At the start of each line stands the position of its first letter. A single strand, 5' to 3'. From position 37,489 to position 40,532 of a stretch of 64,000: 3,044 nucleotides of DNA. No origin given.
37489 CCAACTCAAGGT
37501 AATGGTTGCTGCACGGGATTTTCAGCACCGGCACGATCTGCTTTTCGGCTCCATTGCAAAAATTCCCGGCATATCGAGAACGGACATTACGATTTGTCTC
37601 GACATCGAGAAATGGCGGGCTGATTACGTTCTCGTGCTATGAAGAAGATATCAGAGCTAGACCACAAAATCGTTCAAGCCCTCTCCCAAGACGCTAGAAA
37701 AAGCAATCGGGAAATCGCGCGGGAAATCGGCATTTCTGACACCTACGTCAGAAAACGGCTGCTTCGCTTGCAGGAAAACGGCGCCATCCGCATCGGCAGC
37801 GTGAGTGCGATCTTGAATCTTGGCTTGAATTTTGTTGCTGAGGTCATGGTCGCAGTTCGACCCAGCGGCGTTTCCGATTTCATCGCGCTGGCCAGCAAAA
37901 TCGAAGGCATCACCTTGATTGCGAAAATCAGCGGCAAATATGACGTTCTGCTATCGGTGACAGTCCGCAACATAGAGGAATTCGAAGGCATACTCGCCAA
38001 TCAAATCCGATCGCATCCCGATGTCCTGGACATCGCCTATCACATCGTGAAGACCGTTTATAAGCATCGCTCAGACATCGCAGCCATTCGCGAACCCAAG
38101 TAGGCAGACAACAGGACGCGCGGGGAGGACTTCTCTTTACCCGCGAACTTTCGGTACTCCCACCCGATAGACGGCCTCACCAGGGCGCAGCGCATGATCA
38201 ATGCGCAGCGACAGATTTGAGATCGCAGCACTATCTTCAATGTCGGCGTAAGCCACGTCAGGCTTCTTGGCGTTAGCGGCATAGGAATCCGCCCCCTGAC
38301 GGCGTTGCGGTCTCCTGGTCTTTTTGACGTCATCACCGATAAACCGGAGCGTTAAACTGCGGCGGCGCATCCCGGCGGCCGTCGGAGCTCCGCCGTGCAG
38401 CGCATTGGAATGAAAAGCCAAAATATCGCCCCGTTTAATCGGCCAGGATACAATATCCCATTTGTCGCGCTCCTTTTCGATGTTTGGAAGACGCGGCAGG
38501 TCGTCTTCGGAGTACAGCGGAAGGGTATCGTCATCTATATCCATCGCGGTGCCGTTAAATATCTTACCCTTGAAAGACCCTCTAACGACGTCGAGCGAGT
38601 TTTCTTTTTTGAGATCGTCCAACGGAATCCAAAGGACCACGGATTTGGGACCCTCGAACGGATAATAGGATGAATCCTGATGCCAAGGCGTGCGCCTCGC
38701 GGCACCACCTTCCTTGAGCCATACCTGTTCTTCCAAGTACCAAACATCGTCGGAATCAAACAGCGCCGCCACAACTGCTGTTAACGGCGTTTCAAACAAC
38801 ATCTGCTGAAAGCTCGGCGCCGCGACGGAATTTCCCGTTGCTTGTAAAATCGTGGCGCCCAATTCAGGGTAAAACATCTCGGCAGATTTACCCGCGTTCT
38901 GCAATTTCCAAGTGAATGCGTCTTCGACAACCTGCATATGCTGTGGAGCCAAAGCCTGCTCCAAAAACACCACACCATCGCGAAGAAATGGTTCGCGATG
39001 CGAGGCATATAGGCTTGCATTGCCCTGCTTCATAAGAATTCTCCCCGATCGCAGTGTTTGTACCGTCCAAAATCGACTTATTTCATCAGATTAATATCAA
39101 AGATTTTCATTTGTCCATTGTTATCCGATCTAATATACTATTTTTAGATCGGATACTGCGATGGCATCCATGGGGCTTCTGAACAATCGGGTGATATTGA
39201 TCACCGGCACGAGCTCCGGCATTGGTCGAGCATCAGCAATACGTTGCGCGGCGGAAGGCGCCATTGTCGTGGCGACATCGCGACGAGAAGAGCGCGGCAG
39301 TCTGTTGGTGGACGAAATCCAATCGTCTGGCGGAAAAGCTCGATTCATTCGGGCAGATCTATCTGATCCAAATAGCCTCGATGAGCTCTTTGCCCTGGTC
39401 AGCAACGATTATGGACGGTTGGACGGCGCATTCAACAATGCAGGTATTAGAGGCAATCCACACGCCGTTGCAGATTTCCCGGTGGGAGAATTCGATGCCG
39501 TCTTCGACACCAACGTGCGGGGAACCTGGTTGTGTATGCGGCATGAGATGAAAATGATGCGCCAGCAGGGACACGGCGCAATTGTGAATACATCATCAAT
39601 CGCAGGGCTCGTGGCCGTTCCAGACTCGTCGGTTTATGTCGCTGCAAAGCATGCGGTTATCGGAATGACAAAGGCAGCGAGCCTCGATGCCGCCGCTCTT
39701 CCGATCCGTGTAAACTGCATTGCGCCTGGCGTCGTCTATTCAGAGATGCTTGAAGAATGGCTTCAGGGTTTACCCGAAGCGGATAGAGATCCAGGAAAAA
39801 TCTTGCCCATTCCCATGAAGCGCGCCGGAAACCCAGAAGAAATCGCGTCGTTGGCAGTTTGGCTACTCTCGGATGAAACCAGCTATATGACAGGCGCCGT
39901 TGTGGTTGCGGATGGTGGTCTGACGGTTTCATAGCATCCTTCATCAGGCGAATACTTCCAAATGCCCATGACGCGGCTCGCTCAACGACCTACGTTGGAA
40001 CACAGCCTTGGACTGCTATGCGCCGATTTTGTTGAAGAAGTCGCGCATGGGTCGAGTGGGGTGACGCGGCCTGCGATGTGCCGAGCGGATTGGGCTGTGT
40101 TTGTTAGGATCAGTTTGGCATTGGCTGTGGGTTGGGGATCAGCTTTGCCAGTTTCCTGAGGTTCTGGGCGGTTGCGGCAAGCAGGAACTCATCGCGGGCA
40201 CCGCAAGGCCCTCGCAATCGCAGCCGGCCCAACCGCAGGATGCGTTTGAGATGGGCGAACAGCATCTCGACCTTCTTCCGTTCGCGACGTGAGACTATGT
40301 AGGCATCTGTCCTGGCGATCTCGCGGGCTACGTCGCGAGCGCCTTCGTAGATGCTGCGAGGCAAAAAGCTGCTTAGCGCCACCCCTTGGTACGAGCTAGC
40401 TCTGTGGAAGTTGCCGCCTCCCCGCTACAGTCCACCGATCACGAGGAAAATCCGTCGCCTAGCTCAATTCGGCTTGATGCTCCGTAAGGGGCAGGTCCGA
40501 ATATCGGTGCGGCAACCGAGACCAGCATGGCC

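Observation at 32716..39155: Operator A: long 30-bp palindrome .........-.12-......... over three promoters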

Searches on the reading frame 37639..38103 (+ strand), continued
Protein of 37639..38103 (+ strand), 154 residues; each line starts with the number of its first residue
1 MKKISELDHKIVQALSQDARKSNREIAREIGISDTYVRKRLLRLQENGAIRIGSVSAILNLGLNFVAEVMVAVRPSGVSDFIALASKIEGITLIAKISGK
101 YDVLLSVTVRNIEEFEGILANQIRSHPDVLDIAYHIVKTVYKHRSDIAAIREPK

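Call 98: fold_search(model_id=the predicted structure, library=pdb)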
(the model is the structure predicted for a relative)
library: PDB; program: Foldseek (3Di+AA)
matches with E <= 10: 1756; with E <= 0.001: 44
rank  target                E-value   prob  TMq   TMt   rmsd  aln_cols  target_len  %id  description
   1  9w4v_A                1.1e-07  1.00  0.40  0.41   9.4       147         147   25  Structure of transcription factor in complex with D-allo-Ile (released 2026-03-25)
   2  2cyy                  1.1e-07  1.00  0.41  0.41   9.9       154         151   23  Crystal structure of PH1519 from Pyrococcus horikosii OT3 (released 2006-09-19)
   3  2p5v_C                1.6e-07  1.00  0.38  0.38   9.7       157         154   18  Crystal Structure of Transcriptional Regulator NMB0573 from Neisseria Meningitidis (released 2007-04-03)
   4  9w4w                  2.6e-07  1.00  0.40  0.41   9.9       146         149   24  Structure of transcription factor in complex with L-Ile (released 2026-03-25)
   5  2e1c_MODEL_1_A        2.6e-07  1.00  0.40  0.42  10.1       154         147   23  Structure of Putative HTH-type transcriptional regulator PH1519/DNA Complex (released 2007-12-04)
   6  2pmh                  2.7e-07  1.00  0.37  0.38  10.0       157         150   23  Crystal structure of Thr132Ala of ST1022 from Sulfolobus tokodaii (released 2008-04-22)
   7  2dbb_B                2.9e-07  1.00  0.43  0.44   9.6       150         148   21  Crystal structure of PH0061 (released 2006-06-15)
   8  2efo                  2.9e-07  1.00  0.37  0.38   9.9       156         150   22  Crystal structure of Tyr77 to Ala of ST1022 from Sulfolobus tokodaii 7 (released 2008-02-26)
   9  7fby                  3.7e-07  1.00  0.40  0.40   9.5       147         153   24  Crystal Structure of PH0140 from Pyrococcus horikosii OT3 (released 2022-07-20)
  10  2p5v_G                6.2e-07  1.00  0.37  0.36   9.9       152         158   20  Crystal Structure of Transcriptional Regulator NMB0573 from Neisseria Meningitidis (released 2007-04-03)
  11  2efn                  6.6e-07  1.00  0.37  0.38  10.1       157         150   23  Crystal Structure of Ser 32 to Ala of ST1022 from Sulfolobus tokodaii 7 (released 2008-02-26)
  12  1ri7                  9.0e-07  1.00  0.41  0.43   9.8       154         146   21  crystal structure of a protein in the LRP/ASNC family from the hyperthermophilic archaeon Pyrococcus sp. OT3 (released 2004-03-09)
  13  2p6t_B                1.0e-06  1.00  0.39  0.38   9.8       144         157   20  CRYSTAL STRUCTURE OF TRANSCRIPTIONAL REGULATOR NMB0573 and L-LEUCINE COMPLEX FROM NEISSERIA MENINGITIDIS (released 2007-04-03)
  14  8q90_A                1.0e-06  1.00  0.38  0.40  10.9       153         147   20  Halophilic Lrp transcription factor (released 2024-01-31)
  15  4pcq_C                1.1e-06  1.00  0.38  0.39  10.2       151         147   19  Crystal Structure of MtbAldR (Rv2779c) (released 2015-05-06)
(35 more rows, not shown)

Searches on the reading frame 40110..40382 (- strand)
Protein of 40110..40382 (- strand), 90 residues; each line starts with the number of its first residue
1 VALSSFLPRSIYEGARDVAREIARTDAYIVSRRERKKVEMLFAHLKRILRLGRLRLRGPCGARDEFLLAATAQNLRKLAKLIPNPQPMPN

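Call 93: search_protein_families(library=pfam, proteins=[window:40110-40382:-], max_evalue=0.0001)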
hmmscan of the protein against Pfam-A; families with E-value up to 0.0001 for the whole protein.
window:40110-40382:- (90 aa): 1 family
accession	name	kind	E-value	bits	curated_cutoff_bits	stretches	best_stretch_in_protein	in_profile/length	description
PF13751.12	DDE_Tnp_1_6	-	4.1e-08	34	25.1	1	12-78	57-124/125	Transposase DDE domain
